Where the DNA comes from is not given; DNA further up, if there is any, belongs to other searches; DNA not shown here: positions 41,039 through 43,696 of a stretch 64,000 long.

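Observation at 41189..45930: Uncharacterised secreted/membrane trio inserted between two complete permease pairs of one ABC operon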

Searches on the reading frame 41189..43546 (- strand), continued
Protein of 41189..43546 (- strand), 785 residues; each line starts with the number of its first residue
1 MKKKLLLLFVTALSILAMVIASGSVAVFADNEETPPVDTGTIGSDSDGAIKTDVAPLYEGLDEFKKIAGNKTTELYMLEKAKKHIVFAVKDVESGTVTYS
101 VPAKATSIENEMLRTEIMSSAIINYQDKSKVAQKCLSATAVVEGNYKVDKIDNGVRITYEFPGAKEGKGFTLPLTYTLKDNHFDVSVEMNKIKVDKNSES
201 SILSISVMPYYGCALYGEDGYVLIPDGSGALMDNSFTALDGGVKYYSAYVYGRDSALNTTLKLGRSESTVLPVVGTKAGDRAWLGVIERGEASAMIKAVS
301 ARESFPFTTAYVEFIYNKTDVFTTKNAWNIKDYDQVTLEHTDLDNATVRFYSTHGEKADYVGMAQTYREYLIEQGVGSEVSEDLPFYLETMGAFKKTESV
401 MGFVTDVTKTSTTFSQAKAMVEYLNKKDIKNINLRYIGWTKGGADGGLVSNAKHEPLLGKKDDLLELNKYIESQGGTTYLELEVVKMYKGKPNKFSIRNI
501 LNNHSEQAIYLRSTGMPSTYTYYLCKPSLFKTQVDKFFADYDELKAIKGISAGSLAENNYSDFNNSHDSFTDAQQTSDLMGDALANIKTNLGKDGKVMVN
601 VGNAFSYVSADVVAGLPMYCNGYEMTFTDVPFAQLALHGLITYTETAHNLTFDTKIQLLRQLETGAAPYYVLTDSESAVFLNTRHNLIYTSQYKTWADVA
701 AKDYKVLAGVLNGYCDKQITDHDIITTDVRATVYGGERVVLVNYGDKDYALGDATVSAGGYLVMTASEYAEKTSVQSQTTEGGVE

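Call 49: search_protein_families(library=pfam, proteins=[L009:19-735:+, L009:766-1650:+, L009:1665-3716:+, L009:3882-5849:+, L009:6720-8885:+, L009:8891-11725:+], max_evalue=0.001)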
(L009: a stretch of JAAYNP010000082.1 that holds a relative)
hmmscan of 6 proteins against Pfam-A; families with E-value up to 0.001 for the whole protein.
L009:19-735:+ (238 aa): 1 family
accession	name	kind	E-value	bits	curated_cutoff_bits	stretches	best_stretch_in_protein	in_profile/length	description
PF04166.17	PdxA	-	3.2e-96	322.5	27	1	1-231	66-286/286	Pyridoxal phosphate biosynthetic protein PdxA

L009:766-1650:+ (294 aa): 1 family
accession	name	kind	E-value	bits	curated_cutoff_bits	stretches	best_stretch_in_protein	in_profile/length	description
PF00701.28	DHDPS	-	4.9e-80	268.8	22.1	1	5-275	3-273/289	Dihydrodipicolinate synthetase family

L009:1665-3716:+ (683 aa): 3 families
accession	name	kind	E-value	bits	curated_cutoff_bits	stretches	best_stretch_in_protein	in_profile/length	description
PF14871.12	GHL6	-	6.5e-43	146.6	35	1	36-170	1-132/132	Hypothetical glycosyl hydrolase 6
PF08532.16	Glyco_hydro_42M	-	1e-11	45.2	25.8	1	379-437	38-96/207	Beta-galactosidase trimerisation domain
PF01120.23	Alpha_L_fucos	-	2.9e-05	24.1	25.2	1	32-175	91-216/345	Alpha-L-fucosidase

L009:3882-5849:+ (655 aa): 1 family
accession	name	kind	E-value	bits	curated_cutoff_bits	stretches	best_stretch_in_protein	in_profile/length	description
PF00544.25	Pectate_lyase_4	-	9e-30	104.3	24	1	89-253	29-211/211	Pectate lyase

L009:6720-8885:+ (721 aa): 6 families
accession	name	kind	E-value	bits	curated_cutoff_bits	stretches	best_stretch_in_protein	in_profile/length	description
PF04893.22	Yip1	-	1.9e-13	51.1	28.6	1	526-696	2-172/173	Yip1 domain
PF01436.27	NHL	-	2.4e-11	43.5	20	0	113-140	1-28/28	NHL repeat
PF17170.10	DUF5128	-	7.9e-05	22.4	22.9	0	311-382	52-125/321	6-bladed beta-propeller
PF08450.18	SGL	-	0.00011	22.3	26.3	1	75-155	145-225/246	SMP-30/Gluconolactonase/LRE-like region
PF13414.12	TPR_11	-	0.00019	21.5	26.8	1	390-425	5-40/42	TPR repeat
PF13432.12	TPR_16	-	0.00051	20.9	32.7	0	385-433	3-51/65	Tetratricopeptide repeat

L009:8891-11725:+ (944 aa): 1 family
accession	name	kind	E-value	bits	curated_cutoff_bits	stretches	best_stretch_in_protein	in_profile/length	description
PF18952.6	DUF5696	-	1.5e-194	648.5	25.6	1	331-934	21-612/612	Family of unknown function (DUF5696)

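Call 52: search_protein_families(library=pfam, proteins=[L043:1935-3704:+, L043:3817-5250:+, L043:5389-6693:+, L043:13711-15633:+, L043:15654-16829:+, L043:16816-18390:+, L019:3795-5195:+, L019:5333-6634:+, L019:18444-21455:+], max_evalue=0.001)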
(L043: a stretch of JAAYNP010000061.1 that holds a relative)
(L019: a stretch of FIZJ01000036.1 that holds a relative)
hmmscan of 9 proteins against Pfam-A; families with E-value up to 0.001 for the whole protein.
L043:1935-3704:+ (589 aa): 3 families
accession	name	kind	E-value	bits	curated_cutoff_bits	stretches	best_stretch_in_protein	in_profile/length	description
PF00331.26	Glyco_hydro_10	-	2.4e-99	332.9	22.1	1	32-350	1-310/311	Glycosyl hydrolase family 10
PF22633.2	F5_F8_type_C_2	-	2.3e-14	54.2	27.8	1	467-562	1-91/91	NedA-like, galactose-binding domain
PF00754.31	F5_F8_type_C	-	1.3e-13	51.7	28.2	1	465-566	14-114/127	F5/8 type C domain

L043:3817-5250:+ (477 aa): 1 family
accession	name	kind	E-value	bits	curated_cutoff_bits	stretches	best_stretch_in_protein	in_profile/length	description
PF01547.30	SBP_bac_1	-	8.5e-11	42.8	26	1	87-343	32-277/307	Bacterial extracellular solute-binding protein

L043:5389-6693:+ (434 aa): 1 family
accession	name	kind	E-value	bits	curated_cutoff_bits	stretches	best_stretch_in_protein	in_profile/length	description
PF13385.13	Laminin_G_3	-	5.9e-30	104.9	27.6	1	279-428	3-150/151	Concanavalin A-like lectin/glucanases superfamily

L043:13711-15633:+ (640 aa): 3 families
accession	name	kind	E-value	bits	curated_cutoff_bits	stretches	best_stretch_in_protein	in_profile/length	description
PF13229.12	Beta_helix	-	2.7e-15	56.8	25.9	2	264-399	22-135/158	Right handed beta helix region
PF05048.19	NosD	-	7e-08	32.6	23.6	1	311-402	93-173/212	Periplasmic copper-binding protein (NosD)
PF07602.17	DUF1565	-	0.00098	18.9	20.3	0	41-77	5-41/257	Protein of unknown function (DUF1565)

L043:15654-16829:+ (391 aa): 1 family
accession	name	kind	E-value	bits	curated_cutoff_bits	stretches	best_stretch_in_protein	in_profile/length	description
PF00756.26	Esterase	-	2.7e-13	50.7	22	1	100-247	10-134/251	Putative esterase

L043:16816-18390:+ (524 aa): 3 families
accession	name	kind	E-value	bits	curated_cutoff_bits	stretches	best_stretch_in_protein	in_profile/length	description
PF00135.34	COesterase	-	9.6e-94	315.6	27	1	21-505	4-504/515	Carboxylesterase family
PF20434.5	BD-FAE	-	2.6e-07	30.8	26.8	1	111-222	1-101/215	BD-FAE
PF07859.19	Abhydrolase_3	-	7.7e-06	26.2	25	1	128-249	2-108/210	alpha/beta hydrolase fold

L019:3795-5195:+ (466 aa): 1 family
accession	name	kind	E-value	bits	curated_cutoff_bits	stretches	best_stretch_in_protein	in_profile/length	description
PF01547.30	SBP_bac_1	-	1.2e-11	45.7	26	1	64-334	22-277/307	Bacterial extracellular solute-binding protein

L019:5333-6634:+ (433 aa): 1 family
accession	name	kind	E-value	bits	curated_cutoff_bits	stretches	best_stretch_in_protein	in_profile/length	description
PF13385.13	Laminin_G_3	-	7.5e-31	107.8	27.6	1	281-427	6-150/151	Concanavalin A-like lectin/glucanases superfamily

L019:18444-21455:+ (1003 aa): 5 families
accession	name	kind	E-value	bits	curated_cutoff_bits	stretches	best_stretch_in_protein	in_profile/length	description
PF22124.2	Glyco_hydro_95_cat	-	1.6e-148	495.5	27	1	491-899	2-408/408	Glycosyl hydrolase family 95 catalytic domain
PF14498.12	Glyco_hyd_65N_2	-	3.9e-58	197.7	27.7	2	329-460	100-232/234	Glycosyl hydrolase family 65, N-terminal domain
PF21307.2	Glyco_hydro_95_C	-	1.3e-24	86.9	27.6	1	901-997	1-94/94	Glycoside hydrolase family 95, C-terminal domain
PF00754.31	F5_F8_type_C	-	1.4e-11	45.1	28.2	1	187-305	7-115/127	F5/8 type C domain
PF22633.2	F5_F8_type_C_2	-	1.3e-05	26.1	27.8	1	197-297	1-90/91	NedA-like, galactose-binding domain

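Call 57: search_protein_representatives(alignment_id=A1)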
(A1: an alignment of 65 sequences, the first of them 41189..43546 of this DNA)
Query: 65 sequences, 754 profile positions. Proteins with E-value up to 0.001 (for the whole library): 7685; up to 1e-10: 5969; up to 1e-30: 4274. The best 150 are listed.
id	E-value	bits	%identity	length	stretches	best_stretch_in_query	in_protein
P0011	9.6e-264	893.6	-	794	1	1-752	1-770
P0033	1.5e-253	859.9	-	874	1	1-752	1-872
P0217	4.0e-240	815.5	-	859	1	4-752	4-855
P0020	7.2e-240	814.7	-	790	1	1-752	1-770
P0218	1.3e-235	800.6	-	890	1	5-753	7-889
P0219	5.9e-235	798.4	-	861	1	6-753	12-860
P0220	6.0e-235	798.4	-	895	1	2-752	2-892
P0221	1.0e-234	797.6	-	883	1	5-753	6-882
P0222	1.7e-234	796.9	-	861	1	10-752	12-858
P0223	4.1e-233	792.4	-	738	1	56-753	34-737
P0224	8.8e-233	791.2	-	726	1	63-753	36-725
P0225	1.2e-232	790.8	-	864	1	1-752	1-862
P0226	2.7e-232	789.6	-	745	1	55-753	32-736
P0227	8.8e-232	787.9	-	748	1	10-751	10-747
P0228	1.4e-231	787.3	-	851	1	1-753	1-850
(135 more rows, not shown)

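Call 66: search_protein_families(library=pfam, alignment_id=A4, max_evalue=1)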
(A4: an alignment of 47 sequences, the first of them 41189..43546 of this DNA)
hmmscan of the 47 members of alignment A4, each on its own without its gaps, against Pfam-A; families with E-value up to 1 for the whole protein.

A. member 1, window:41189-43546:- (785 aa): 1 family
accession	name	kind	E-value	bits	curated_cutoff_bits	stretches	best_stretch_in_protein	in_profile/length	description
PF18952.6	DUF5696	-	1.3e-139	467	25.6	1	146-761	2-612/612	Family of unknown function (DUF5696)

B. families by the number of members that match (of 47 scanned): 50 families (the first 25 are shown)
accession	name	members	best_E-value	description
PF18952.6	DUF5696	47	1.3e-216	Family of unknown function (DUF5696)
PF10566.15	Glyco_hydro_97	2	0.0016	Glycoside hydrolase 97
PF01261.30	AP_endonuc_2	2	0.094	Xylose isomerase-like TIM barrel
PF23819.1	DUF7189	1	0.0013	Family of unknown function (DUF7189)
PF16378.10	DUF4988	1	0.0033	Domain of unknown function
PF09073.15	BUD22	1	0.0036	BUD22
PF14080.11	DUF4261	1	0.011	Domain of unknown function (DUF4261)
PF09581.16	Spore_III_AF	1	0.013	Stage III sporulation protein AF (Spore_III_AF)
PF13800.11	Sigma_reg_N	1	0.013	Sigma factor regulator N-terminal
PF03214.19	RGP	1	0.014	Reversibly glycosylated polypeptide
PF03430.19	TATR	1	0.02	Trans-activating transcriptional regulator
PF12001.13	DUF3496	1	0.026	Domain of unknown function (DUF3496)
PF01597.25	GCV_H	1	0.039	Glycine cleavage H-protein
PF11236.13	DUF3037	1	0.048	Protein of unknown function (DUF3037)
PF02018.23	CBM_4_9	1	0.056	Carbohydrate binding domain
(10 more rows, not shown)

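Call 68: find_encoding_contigs(protein=P0105, flank=8000, max_places=1)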
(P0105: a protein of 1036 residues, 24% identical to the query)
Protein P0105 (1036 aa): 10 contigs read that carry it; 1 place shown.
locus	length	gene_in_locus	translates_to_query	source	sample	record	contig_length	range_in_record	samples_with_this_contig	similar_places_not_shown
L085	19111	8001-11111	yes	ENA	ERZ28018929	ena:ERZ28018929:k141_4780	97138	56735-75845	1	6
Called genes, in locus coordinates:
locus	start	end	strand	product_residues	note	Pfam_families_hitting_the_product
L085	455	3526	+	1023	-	-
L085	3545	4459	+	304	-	PF00528:BPD_transp_1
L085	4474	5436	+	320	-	PF00528:BPD_transp_1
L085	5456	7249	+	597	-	-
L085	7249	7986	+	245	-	PF04893:Yip1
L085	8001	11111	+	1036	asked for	PF18952:DUF5696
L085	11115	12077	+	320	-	-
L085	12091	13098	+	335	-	PF00528:BPD_transp_1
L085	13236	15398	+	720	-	PF14498:Glyco_hyd_65N_2 (weak), PF22124:Glyco_hydro_95_cat, PF21307:Glyco_hydro_95_C (weak)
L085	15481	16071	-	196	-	PF13580:SIS_2, PF01380:SIS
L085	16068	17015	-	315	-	PF00480:ROK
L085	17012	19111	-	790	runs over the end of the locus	PF01074:Glyco_hydro_38N, PF09261:Alpha-mann_mid, PF07748:Glyco_hydro_38C, PF17677:Glyco_hydro38C2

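Call 69: find_encoding_contigs(protein=P0117, flank=8000, max_places=1)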
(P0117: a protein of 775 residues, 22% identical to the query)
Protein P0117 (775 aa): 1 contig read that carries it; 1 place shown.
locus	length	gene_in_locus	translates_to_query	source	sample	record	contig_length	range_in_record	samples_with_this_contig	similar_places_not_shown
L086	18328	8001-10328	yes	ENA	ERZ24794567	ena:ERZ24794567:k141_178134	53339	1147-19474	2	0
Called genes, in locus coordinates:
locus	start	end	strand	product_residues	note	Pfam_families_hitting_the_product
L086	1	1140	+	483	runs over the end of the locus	-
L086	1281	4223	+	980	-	PF01547:SBP_bac_1, PF13416:SBP_bac_8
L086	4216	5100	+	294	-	PF00528:BPD_transp_1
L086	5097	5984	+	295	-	PF00528:BPD_transp_1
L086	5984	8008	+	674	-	PF01436:NHL (faint), PF04893:Yip1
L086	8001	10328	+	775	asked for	PF18952:DUF5696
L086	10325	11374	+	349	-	PF00528:BPD_transp_1 (weak)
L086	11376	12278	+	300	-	PF00528:BPD_transp_1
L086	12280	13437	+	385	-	PF03935:SKN1_KRE6_Sbg1 (faint), PF26113:GH16_XgeA, PF00722:Glyco_hydro_16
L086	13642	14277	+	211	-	-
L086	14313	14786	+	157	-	PF00293:NUDIX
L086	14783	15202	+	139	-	-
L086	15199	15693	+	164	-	PF03061:4HBT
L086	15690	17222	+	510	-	PF00931:NB-ARC (faint), PF02367:TsaE (faint), PF02463:SMC_N (faint), PF03193:RsgA_GTPase (faint), PF05496:RuvB_N (faint), PF00005:ABC_tran, PF12848:ABC_tran_Xtn, PF00005:ABC_tran, +15 more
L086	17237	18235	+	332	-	PF01263:Aldose_epim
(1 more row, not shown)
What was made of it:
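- The same cassette surrounds members of 22-24% identity (calls 68, 69).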

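Call 74: search_protein_families(library=pfam, proteins=[P0109, P0112, P0108, P0104, P0088, P0098, P0044, P0107], max_evalue=0.001)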
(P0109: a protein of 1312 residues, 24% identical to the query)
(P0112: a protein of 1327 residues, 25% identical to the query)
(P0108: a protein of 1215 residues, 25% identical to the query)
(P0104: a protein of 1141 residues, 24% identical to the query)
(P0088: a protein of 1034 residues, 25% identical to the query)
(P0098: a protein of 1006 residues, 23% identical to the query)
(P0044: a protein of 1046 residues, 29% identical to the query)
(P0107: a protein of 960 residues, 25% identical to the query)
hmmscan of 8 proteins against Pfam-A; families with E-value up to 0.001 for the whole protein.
P0109 (1312 aa): 1 family
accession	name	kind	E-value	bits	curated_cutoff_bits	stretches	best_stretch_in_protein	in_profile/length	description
PF18952.6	DUF5696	-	8.3e-121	404.9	25.6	2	808-1116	278-578/612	Family of unknown function (DUF5696)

P0112 (1327 aa): 1 family
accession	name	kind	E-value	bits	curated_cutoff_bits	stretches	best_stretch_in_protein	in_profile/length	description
PF18952.6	DUF5696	-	2.5e-112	376.9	25.6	2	824-1130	279-577/612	Family of unknown function (DUF5696)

P0108 (1215 aa): 1 family
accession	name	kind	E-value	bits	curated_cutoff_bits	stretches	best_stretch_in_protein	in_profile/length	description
PF18952.6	DUF5696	-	2.9e-116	389.9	25.6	2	705-1011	279-576/612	Family of unknown function (DUF5696)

P0104 (1141 aa): 1 family
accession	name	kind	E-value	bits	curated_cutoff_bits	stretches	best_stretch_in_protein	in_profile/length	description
PF18952.6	DUF5696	-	8.4e-130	434.6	25.6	1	293-916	3-574/612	Family of unknown function (DUF5696)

P0088 (1034 aa): 1 family
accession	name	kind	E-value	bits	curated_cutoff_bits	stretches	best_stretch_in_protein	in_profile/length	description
PF18952.6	DUF5696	-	1e-147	493.7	25.6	2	478-945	135-578/612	Family of unknown function (DUF5696)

P0098 (1006 aa): 1 family
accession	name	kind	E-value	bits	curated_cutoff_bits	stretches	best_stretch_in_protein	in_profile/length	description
PF18952.6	DUF5696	-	2.9e-136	455.9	25.6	2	415-878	133-575/612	Family of unknown function (DUF5696)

P0044 (1046 aa): 1 family
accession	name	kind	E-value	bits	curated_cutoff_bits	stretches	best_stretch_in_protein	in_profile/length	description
PF18952.6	DUF5696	-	4.8e-173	577.4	25.6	1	421-1043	8-612/612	Family of unknown function (DUF5696)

P0107 (960 aa): 2 families
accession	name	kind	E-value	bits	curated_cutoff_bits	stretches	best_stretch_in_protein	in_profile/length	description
PF18952.6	DUF5696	-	1.4e-141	473.4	25.6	1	338-953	10-612/612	Family of unknown function (DUF5696)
PF02018.23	CBM_4_9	-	2.2e-06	28.5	25.9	1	117-218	15-122/136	Carbohydrate binding domain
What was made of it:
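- One family member carries CBM_4_9 (call 74).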

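Call 91: search_protein_families(library=pfam, proteins=[L003:13434-14414:+, L003:14479-15924:+, L001:1583-3019:+], max_evalue=0.1)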
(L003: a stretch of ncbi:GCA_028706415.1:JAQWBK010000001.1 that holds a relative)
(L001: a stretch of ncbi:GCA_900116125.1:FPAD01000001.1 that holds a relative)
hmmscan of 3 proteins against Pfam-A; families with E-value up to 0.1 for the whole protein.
L003:13434-14414:+ (326 aa): 2 families
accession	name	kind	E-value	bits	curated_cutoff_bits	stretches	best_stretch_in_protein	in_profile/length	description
PF05283.16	MGC-24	-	0.013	16.3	28.5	1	232-310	47-119/140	Multi-glycosylated core protein 24 (MGC-24), sialomucin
PF17637.8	DUF5516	-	0.094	12.7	25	0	13-37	7-31/34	Family of unknown function (DUF5516)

L003:14479-15924:+ (481 aa): 0 families

L001:1583-3019:+ (478 aa): 1 family
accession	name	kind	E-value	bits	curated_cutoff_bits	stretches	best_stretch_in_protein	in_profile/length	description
PF13416.11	SBP_bac_8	-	5.9e-17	62.8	27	1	105-391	1-242/279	Bacterial extracellular solute-binding protein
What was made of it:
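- Bona fide GHs are encoded next to, and in one locus inside, the cassettes (calls 52, 91).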
